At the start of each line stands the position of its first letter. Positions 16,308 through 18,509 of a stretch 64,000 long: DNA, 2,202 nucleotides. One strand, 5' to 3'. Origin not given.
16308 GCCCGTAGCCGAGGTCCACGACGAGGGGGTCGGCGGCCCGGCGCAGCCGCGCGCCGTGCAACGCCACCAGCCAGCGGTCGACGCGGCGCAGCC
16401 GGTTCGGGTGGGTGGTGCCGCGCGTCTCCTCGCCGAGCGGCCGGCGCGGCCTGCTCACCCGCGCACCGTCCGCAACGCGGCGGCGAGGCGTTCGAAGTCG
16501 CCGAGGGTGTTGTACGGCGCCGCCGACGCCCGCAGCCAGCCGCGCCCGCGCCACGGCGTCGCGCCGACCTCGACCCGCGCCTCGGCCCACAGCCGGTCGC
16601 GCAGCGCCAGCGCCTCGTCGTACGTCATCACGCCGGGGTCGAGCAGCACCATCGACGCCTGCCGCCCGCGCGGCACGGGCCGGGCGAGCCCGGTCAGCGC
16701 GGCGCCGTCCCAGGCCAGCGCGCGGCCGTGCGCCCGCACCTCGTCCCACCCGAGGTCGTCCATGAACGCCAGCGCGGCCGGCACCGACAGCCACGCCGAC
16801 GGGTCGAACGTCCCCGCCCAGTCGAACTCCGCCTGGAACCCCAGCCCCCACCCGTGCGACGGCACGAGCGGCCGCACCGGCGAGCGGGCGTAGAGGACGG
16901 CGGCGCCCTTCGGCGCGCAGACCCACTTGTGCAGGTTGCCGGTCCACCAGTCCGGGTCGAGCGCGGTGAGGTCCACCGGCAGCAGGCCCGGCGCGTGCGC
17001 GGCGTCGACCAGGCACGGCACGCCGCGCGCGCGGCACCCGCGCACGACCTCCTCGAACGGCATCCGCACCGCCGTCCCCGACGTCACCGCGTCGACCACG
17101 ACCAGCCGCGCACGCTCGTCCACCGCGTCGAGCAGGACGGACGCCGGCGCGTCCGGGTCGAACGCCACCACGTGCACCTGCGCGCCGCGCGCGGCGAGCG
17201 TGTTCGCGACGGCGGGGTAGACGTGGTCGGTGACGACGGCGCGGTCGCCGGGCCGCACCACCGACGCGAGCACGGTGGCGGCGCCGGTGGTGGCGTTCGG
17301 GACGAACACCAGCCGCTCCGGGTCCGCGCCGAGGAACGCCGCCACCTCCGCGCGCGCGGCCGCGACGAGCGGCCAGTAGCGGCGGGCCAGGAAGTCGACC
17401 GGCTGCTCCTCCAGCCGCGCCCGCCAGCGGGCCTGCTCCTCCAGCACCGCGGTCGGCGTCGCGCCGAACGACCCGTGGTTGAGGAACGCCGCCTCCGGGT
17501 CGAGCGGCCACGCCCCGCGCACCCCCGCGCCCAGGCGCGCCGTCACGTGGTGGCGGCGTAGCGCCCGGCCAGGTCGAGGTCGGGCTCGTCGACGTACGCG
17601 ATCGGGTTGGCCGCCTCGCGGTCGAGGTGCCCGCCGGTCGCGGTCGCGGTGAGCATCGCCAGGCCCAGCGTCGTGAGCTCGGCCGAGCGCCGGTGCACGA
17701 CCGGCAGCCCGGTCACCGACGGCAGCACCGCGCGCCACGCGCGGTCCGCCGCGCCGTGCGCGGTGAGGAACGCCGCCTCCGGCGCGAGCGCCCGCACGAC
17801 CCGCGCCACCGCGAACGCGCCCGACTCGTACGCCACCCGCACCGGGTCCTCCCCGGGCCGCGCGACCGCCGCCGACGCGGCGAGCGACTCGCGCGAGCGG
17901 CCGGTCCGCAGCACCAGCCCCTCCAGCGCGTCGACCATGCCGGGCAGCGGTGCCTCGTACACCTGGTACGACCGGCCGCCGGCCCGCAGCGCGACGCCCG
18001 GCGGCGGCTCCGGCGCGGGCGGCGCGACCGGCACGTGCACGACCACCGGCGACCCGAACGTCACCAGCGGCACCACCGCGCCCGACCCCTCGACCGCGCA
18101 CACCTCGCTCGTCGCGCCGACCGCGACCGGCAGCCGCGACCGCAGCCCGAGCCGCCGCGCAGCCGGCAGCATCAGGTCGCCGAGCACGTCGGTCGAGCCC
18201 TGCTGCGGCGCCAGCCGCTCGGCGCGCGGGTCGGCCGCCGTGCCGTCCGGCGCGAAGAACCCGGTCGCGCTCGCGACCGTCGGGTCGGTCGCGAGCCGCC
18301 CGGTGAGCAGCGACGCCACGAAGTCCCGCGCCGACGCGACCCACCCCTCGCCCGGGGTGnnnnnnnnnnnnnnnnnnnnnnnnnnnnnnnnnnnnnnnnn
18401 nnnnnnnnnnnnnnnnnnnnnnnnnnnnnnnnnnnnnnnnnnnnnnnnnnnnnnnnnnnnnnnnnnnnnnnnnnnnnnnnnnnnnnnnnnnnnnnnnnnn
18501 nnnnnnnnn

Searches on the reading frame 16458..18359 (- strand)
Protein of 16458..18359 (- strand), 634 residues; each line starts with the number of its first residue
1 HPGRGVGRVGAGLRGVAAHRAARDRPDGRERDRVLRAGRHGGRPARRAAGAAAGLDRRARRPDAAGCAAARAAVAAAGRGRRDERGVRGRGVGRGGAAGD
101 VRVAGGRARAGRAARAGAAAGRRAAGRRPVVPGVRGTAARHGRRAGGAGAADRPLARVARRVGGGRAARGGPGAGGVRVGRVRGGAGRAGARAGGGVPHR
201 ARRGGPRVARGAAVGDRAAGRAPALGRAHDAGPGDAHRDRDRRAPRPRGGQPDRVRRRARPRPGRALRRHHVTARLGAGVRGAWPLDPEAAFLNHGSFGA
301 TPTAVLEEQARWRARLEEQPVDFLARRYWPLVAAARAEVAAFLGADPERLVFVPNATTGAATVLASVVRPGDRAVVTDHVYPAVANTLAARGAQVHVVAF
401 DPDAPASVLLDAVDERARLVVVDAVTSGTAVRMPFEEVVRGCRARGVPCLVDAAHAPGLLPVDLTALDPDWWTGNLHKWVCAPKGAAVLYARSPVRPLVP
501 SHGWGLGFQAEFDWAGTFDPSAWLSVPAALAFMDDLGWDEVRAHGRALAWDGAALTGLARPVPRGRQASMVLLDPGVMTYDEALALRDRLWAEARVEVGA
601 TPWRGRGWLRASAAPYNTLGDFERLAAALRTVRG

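Call 53: search_protein_families(library=pfam, proteins=[window:16458-18359:-], max_evalue=0.000001)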
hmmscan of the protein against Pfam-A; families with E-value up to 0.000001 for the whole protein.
window:16458-18359:- (634 aa): 2 families
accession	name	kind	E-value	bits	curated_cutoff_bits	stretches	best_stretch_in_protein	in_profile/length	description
PF00266.25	Aminotran_5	-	1.6e-22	80.4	21.5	1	331-549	44-284/371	Aminotransferase class-V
PF00155.27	Aminotran_1_2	-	7.9e-09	35.6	19.7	1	329-458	41-191/361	Aminotransferase class I and II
